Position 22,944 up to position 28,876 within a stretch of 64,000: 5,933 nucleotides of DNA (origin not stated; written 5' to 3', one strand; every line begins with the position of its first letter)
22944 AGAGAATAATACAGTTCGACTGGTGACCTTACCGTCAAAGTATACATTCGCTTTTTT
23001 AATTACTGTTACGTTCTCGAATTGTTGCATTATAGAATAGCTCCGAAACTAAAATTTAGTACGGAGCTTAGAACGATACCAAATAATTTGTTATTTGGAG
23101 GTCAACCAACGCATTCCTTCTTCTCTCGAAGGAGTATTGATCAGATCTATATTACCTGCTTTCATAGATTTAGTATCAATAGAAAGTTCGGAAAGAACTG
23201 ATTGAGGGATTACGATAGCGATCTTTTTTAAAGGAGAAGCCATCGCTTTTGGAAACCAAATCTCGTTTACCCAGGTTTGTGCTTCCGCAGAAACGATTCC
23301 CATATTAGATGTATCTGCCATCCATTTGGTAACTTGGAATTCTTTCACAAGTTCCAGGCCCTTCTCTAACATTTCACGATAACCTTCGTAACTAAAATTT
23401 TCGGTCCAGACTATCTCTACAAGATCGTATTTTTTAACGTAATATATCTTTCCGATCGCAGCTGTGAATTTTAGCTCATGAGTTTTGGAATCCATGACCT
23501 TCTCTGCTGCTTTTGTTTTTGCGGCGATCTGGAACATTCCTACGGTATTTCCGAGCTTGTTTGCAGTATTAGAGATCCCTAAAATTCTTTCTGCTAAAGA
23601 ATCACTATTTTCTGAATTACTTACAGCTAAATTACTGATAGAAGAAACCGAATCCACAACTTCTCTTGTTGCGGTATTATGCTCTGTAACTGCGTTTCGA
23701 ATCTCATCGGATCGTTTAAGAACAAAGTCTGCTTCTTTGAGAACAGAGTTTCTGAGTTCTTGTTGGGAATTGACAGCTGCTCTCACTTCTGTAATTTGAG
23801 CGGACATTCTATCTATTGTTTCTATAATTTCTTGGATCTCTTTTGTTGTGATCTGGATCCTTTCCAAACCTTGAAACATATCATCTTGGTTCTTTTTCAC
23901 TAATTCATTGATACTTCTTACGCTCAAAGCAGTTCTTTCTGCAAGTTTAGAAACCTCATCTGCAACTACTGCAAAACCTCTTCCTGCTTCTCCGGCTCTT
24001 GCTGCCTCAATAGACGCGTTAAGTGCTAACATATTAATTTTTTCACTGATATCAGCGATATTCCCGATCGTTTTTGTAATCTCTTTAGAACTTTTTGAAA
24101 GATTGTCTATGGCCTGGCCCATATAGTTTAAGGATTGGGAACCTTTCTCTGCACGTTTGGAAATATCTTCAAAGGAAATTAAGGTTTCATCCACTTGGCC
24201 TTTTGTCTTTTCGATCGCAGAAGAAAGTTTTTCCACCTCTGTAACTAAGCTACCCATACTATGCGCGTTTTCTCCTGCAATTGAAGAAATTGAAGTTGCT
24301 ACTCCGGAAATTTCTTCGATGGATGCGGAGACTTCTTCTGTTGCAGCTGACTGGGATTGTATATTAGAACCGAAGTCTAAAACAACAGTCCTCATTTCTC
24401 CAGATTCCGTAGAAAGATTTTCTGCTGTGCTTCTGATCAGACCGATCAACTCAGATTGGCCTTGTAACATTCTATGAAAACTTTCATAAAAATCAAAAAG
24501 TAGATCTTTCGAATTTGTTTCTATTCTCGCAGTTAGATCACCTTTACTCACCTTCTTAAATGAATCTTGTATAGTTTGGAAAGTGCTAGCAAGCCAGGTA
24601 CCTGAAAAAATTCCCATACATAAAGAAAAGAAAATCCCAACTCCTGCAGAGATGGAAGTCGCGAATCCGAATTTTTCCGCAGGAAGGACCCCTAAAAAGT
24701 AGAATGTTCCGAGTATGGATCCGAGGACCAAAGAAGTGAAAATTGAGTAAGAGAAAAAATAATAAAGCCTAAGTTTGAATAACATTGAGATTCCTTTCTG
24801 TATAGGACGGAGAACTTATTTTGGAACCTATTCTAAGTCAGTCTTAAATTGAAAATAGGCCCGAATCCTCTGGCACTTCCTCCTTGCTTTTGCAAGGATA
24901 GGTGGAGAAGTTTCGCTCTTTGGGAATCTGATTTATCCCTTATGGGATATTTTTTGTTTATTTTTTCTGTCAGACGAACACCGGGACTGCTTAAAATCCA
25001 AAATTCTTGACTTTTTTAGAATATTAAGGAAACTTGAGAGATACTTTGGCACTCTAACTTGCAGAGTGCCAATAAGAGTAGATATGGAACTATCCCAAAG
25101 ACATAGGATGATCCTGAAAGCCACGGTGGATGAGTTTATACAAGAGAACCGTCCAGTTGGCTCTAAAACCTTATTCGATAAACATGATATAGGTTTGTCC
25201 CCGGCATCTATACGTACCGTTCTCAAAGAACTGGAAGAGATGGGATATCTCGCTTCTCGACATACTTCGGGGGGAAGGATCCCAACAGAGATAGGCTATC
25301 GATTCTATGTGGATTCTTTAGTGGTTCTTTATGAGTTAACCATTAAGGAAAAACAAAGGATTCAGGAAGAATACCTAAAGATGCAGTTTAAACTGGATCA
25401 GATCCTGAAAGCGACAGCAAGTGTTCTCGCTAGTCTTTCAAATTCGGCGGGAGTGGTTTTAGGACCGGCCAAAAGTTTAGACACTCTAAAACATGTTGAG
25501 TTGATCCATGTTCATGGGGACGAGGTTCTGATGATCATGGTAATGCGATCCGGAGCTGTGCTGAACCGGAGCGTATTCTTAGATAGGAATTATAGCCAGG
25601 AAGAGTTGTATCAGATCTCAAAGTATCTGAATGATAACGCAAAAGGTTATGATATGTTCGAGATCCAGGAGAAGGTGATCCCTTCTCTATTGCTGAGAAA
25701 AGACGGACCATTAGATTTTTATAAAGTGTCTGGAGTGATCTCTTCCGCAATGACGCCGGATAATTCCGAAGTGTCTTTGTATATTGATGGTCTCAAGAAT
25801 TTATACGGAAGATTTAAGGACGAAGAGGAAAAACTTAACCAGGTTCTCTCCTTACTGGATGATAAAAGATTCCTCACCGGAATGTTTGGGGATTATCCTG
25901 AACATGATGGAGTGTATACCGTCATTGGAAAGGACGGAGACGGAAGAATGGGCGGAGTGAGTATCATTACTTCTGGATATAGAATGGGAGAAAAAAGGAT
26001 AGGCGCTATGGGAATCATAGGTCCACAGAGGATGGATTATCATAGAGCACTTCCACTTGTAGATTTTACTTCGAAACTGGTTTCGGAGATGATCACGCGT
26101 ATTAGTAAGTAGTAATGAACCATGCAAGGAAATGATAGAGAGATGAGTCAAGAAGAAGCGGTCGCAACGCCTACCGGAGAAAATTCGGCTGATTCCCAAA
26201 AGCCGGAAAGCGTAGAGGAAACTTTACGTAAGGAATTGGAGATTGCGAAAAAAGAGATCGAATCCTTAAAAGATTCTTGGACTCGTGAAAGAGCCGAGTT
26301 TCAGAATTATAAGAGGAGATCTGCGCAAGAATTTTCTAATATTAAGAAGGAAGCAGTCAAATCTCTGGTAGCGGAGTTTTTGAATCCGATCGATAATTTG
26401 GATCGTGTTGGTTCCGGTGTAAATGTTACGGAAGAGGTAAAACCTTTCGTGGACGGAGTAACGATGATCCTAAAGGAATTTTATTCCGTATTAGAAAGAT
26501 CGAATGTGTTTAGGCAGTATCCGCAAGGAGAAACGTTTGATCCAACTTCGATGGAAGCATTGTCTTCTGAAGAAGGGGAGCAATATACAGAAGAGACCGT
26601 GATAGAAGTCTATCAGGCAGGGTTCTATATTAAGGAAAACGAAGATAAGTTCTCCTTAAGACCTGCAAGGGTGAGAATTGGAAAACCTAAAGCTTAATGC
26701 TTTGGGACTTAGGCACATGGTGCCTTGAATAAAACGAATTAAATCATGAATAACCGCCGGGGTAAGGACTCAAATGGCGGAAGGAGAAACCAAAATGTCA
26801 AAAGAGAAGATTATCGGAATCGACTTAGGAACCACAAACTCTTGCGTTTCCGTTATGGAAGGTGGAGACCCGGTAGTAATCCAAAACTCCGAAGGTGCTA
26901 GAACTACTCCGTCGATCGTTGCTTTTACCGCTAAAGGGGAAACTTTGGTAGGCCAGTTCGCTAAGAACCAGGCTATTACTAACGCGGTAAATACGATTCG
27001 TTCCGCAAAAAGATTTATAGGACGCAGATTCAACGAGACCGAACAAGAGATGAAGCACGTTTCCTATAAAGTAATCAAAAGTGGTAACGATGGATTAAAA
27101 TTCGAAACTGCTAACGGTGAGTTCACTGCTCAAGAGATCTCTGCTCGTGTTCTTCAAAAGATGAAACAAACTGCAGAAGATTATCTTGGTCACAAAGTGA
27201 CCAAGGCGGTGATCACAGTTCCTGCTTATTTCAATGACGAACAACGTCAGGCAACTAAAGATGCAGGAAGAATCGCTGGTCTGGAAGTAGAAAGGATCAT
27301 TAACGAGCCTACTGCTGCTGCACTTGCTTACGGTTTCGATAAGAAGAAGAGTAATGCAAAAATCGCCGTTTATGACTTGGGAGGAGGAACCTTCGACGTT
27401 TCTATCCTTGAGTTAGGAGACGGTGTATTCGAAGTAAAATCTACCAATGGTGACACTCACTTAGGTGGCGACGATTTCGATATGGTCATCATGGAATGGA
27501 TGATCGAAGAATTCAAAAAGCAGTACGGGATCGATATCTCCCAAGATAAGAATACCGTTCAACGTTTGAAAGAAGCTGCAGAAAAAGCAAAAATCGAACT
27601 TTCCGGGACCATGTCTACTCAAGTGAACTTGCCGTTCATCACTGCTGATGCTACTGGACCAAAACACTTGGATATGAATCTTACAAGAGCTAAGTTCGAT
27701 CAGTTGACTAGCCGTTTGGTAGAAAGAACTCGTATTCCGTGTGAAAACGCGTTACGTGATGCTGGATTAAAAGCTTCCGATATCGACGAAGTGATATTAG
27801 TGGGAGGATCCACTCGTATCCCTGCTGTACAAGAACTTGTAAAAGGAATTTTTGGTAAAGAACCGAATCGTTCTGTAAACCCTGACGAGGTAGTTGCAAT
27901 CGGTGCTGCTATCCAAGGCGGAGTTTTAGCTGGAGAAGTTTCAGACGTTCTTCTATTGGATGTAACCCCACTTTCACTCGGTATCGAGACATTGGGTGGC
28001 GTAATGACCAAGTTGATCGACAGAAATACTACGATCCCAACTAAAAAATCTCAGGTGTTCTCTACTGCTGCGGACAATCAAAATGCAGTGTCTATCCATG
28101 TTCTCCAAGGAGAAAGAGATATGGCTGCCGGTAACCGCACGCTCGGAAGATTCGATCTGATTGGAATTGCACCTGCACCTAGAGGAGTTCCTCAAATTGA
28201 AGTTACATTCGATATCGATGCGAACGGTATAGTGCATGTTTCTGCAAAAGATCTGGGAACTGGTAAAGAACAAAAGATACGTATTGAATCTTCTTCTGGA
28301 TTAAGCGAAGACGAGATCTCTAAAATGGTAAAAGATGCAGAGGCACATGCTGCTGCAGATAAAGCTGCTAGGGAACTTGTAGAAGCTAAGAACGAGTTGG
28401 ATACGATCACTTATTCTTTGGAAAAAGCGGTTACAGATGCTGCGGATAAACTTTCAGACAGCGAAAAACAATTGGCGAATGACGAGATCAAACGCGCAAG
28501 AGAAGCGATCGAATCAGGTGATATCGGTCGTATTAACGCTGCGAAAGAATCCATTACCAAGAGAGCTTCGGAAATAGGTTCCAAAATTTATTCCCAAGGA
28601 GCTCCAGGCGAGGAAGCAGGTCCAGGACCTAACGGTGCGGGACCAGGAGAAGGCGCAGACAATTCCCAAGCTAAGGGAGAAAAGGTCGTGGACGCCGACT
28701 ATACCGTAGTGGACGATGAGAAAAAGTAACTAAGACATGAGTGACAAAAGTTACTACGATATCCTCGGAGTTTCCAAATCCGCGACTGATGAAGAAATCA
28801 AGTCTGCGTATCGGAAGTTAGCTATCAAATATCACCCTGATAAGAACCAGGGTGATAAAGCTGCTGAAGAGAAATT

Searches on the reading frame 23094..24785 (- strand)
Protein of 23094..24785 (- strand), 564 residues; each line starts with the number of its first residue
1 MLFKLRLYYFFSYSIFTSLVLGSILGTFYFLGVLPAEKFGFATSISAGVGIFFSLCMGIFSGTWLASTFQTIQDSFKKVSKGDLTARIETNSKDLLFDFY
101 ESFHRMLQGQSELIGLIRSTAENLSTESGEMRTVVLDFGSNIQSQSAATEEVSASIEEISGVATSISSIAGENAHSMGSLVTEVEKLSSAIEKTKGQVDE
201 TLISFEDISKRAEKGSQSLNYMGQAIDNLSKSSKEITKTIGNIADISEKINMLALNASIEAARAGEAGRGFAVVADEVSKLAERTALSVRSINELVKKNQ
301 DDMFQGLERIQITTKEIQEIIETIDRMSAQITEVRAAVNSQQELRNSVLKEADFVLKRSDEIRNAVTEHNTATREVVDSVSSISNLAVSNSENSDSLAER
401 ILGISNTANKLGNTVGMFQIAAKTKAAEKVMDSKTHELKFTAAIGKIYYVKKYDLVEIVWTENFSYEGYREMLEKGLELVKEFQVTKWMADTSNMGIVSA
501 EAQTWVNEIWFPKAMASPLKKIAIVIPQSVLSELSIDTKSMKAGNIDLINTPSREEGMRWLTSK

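Call 98: search_protein_families(library=pfam, proteins=[window:23094-24785:-], max_evalue=0.00001)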
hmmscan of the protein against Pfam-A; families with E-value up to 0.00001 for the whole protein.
window:23094-24785:- (564 aa): 1 family
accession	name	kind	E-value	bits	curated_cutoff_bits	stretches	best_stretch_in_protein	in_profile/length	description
PF00015.26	MCPsignal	-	1.6e-31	109.9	34.6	1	208-357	7-156/172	Methyl-accepting chemotaxis protein (MCP) signalling domain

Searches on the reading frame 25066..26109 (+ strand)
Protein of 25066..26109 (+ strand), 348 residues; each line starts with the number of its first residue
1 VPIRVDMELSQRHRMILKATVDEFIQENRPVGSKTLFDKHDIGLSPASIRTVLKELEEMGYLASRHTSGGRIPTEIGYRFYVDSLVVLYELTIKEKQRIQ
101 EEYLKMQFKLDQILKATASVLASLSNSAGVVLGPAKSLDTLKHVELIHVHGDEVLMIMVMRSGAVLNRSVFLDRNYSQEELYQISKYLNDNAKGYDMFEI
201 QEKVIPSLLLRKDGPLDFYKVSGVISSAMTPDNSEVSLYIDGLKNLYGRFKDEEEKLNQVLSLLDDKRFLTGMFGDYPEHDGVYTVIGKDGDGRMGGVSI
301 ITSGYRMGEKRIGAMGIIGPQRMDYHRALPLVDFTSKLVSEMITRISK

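Call 98: search_protein_families(library=pfam, proteins=[window:25066-26109:+], max_evalue=0.00001)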
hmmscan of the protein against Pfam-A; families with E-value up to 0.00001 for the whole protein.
window:25066-26109:+ (348 aa): 1 family
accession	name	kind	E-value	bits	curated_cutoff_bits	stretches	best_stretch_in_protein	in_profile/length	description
PF01628.27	HrcA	-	1.3e-45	156.5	22.2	1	111-328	1-214/215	HrcA protein C terminal domain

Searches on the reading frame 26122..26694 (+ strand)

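Call 98: search_protein_families(library=pfam, proteins=[window:26122-26694:+], max_evalue=0.00001)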
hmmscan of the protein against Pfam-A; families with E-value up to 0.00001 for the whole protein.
window:26122-26694:+ (191 aa): 1 family
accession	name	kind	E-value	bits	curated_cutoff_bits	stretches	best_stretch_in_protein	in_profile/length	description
PF01025.24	GrpE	-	1e-41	142.8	25.8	1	24-188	5-165/165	GrpE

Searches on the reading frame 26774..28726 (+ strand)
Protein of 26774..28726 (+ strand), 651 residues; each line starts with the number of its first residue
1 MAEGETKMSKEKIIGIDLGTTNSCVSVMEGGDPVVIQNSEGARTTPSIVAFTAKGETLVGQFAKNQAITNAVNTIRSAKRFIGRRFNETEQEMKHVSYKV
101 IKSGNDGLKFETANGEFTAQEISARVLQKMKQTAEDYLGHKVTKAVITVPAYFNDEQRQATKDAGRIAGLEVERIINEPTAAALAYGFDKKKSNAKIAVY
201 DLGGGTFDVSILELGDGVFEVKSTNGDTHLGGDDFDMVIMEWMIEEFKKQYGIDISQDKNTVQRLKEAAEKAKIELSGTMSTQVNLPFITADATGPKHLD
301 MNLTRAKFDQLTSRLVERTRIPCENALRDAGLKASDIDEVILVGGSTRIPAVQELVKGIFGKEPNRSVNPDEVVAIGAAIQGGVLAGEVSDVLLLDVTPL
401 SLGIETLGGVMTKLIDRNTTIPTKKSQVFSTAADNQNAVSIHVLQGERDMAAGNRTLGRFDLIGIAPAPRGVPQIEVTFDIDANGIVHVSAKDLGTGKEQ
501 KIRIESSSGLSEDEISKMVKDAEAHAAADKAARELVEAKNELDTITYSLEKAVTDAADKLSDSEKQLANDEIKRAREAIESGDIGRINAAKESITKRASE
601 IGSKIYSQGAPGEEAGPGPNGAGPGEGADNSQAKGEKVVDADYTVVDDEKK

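Call 98: search_protein_families(library=pfam, proteins=[window:26774-28726:+], max_evalue=0.00001)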
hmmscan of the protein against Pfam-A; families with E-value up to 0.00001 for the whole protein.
window:26774-28726:+ (651 aa): 2 families
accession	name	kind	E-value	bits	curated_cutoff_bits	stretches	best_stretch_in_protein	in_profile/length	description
PF00012.26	HSP70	-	5.4e-265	880.7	20.6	1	13-606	1-598/599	Hsp70 protein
PF06723.19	MreB_Mbl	-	2e-17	63.4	27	1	119-379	70-316/327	MreB/Mbl protein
